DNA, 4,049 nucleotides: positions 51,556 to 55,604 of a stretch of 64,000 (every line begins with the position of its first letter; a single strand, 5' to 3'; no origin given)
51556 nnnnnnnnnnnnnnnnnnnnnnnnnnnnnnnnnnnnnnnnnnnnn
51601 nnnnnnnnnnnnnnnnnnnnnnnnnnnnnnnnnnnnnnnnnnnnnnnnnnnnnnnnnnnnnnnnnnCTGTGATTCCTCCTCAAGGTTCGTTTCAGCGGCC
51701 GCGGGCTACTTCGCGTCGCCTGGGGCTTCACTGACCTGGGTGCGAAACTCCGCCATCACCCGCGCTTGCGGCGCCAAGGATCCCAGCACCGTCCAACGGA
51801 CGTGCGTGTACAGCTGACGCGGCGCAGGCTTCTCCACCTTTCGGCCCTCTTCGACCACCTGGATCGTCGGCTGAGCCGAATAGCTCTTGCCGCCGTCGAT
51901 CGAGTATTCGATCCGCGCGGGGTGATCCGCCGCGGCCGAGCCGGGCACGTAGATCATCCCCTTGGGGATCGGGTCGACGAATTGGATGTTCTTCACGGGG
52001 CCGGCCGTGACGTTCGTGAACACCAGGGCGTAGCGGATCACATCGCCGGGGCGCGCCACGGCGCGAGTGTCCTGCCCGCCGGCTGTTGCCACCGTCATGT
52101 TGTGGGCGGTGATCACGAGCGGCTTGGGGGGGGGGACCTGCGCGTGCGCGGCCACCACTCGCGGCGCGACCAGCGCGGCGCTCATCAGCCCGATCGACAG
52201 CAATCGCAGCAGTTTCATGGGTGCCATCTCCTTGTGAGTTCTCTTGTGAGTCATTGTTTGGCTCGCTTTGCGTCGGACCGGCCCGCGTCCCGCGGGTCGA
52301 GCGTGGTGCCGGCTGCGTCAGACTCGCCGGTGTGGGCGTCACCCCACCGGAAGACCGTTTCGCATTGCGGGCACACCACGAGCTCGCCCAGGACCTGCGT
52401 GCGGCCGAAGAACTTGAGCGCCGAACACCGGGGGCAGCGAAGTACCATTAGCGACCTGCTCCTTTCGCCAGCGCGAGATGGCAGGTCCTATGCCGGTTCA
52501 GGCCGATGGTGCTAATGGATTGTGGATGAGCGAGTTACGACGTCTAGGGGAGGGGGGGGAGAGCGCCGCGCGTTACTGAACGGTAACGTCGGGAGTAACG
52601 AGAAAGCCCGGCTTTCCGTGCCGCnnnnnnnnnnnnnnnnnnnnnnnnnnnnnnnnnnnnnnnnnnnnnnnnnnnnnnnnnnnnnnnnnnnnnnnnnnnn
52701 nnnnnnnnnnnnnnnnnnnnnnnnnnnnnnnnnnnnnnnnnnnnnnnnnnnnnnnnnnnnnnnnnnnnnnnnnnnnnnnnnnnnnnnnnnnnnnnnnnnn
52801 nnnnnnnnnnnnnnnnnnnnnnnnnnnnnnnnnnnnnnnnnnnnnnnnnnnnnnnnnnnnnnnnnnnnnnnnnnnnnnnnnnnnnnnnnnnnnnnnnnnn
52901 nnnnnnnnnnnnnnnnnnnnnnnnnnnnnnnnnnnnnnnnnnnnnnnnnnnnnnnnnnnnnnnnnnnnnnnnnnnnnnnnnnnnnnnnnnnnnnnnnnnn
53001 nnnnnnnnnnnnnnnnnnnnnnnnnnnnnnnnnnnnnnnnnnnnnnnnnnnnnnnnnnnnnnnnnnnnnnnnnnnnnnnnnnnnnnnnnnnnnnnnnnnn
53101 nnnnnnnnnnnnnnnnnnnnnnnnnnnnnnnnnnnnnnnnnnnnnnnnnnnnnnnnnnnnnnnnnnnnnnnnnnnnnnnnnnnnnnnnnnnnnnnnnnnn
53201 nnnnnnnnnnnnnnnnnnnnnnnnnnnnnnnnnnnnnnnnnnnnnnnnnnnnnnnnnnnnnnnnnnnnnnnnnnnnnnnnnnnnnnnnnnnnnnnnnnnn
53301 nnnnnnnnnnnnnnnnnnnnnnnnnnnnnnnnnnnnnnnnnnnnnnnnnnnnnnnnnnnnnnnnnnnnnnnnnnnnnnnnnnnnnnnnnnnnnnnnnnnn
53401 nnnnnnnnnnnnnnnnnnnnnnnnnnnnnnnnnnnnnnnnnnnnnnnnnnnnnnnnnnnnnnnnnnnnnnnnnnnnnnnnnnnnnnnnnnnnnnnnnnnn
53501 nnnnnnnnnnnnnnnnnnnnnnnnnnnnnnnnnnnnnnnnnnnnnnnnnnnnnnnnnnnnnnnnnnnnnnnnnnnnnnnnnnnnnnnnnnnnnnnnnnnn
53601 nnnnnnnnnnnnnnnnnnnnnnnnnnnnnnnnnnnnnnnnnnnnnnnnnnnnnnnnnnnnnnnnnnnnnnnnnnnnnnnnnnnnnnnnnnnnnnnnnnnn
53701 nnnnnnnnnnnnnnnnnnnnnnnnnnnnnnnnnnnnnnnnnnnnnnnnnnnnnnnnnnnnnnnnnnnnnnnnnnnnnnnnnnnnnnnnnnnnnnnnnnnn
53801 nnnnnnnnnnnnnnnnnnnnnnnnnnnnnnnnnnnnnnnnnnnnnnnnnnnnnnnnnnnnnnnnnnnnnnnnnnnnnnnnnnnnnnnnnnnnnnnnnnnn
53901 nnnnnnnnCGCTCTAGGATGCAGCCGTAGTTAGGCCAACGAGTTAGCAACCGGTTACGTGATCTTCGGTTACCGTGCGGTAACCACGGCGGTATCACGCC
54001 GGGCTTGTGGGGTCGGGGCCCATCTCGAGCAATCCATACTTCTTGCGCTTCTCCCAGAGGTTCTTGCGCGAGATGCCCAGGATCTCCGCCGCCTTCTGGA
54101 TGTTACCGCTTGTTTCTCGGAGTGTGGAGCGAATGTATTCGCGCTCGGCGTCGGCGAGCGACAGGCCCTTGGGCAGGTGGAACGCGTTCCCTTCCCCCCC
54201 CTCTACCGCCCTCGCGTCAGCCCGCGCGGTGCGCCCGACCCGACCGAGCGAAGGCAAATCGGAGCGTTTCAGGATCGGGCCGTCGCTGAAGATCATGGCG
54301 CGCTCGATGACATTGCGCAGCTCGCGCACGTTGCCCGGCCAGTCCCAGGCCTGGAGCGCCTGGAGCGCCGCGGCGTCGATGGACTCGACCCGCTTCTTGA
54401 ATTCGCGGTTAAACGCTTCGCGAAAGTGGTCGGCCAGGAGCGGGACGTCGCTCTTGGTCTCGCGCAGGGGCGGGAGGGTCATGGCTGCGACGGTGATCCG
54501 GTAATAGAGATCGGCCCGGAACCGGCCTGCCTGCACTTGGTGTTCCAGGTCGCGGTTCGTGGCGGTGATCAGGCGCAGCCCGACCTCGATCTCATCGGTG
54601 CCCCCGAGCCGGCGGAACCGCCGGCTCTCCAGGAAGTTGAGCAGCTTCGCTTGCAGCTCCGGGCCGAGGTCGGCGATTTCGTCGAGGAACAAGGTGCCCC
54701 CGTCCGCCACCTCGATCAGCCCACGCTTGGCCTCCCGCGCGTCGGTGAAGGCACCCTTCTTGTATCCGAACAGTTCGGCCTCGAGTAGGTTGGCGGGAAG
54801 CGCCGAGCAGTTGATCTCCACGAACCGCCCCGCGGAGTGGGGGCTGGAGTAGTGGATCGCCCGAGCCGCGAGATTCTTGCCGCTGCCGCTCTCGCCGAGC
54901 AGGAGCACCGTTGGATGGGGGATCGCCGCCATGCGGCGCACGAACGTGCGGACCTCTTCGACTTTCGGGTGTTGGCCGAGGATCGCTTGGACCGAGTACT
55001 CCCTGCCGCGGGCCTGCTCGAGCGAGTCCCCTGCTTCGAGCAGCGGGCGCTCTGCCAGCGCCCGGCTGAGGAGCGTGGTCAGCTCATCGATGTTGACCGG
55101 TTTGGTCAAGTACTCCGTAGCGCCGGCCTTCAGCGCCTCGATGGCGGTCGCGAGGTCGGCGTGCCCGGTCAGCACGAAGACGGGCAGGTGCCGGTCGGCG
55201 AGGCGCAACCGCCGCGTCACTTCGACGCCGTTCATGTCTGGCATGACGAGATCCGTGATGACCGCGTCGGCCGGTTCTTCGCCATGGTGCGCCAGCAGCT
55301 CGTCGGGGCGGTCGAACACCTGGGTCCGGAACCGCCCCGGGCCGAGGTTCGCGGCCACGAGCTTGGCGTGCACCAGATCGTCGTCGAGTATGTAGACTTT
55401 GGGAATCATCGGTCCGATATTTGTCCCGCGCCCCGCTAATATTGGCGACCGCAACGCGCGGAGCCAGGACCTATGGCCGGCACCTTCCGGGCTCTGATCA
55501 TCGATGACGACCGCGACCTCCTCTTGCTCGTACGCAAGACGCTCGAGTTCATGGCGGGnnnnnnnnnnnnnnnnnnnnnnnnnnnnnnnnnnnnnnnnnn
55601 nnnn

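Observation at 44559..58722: The approx 14-kb DUF11 / sigma-54 / two-component block is bracketed by approx 100-nt direct repeats that duplicate the 3' ends of both flanking genes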

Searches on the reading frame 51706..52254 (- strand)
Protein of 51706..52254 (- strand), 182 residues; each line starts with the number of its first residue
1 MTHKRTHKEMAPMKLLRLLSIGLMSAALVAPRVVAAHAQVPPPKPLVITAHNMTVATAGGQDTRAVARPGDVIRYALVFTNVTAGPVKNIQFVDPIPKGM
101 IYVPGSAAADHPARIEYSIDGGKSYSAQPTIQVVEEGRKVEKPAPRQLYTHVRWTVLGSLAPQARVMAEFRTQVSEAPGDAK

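Call 6: search_protein_families(library=pfam, proteins=[window:51706-52254:-], max_evalue=0.01)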
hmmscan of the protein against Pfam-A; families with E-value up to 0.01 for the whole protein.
window:51706-52254:- (182 aa): 0 families

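Call 60: search_protein_families(library=ncbifam, proteins=[window:51706-52254:-], max_evalue=1)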
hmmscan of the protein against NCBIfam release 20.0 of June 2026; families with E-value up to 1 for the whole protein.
window:51706-52254:- (182 aa): 1 family
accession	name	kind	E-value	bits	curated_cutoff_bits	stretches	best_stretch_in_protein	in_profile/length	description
TIGR01451.2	B_ant_repeat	repeat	1.1e-11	44.5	24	1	64-109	5-50/53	DUF11 type repeat protein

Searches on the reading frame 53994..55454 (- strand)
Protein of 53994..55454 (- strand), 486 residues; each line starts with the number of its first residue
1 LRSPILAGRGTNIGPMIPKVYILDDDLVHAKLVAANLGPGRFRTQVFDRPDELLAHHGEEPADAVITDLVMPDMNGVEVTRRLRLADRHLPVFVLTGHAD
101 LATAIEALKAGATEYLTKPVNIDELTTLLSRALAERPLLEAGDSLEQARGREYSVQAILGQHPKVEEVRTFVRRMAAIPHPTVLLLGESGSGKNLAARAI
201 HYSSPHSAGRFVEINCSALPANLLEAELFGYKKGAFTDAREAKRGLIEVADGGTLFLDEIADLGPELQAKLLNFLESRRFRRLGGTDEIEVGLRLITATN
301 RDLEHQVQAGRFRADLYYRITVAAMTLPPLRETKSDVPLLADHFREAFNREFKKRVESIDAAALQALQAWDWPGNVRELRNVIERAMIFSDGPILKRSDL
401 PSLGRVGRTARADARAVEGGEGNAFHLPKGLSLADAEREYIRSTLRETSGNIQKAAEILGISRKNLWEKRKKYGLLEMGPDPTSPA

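Call 6: search_protein_families(library=pfam, proteins=[window:53994-55454:-], max_evalue=0.01)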
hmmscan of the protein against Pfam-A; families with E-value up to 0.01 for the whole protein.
window:53994-55454:- (486 aa): 9 families
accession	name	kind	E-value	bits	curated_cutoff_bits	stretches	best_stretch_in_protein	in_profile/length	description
PF00158.32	Sigma54_activat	-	2.3e-61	206.8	20.2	1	158-324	1-166/168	Sigma-54 interaction domain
PF25601.1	AAA_lid_14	-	6.4e-26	90.4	27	1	331-405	1-75/87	AAA+ ATPase lid domain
PF00072.30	Response_reg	-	6.5e-24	84.7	30.2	1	20-128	1-109/111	Response regulator receiver domain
PF14532.12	Sigma54_activ_2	-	1.1e-18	68.3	25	1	159-330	1-138/138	Sigma-54 interaction domain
PF02954.25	HTH_8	-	3.1e-14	52.9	22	1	432-473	1-42/42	Bacterial regulatory protein, Fis family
PF07728.20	AAA_5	-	1.3e-07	32.1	22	1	183-301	2-123/139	AAA domain (dynein-related subfamily)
PF00004.35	AAA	-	6.9e-05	23.7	21.2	1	183-311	1-122/131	ATPase family associated with various cellular activities (AAA)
PF01078.27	Mg_chelatase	-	0.00023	21.1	20.3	0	240-280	95-135/207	Magnesium chelatase, subunit ChlI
PF13191.12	AAA_16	-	0.0008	20.4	32.6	1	164-268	8-113/167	AAA ATPase domain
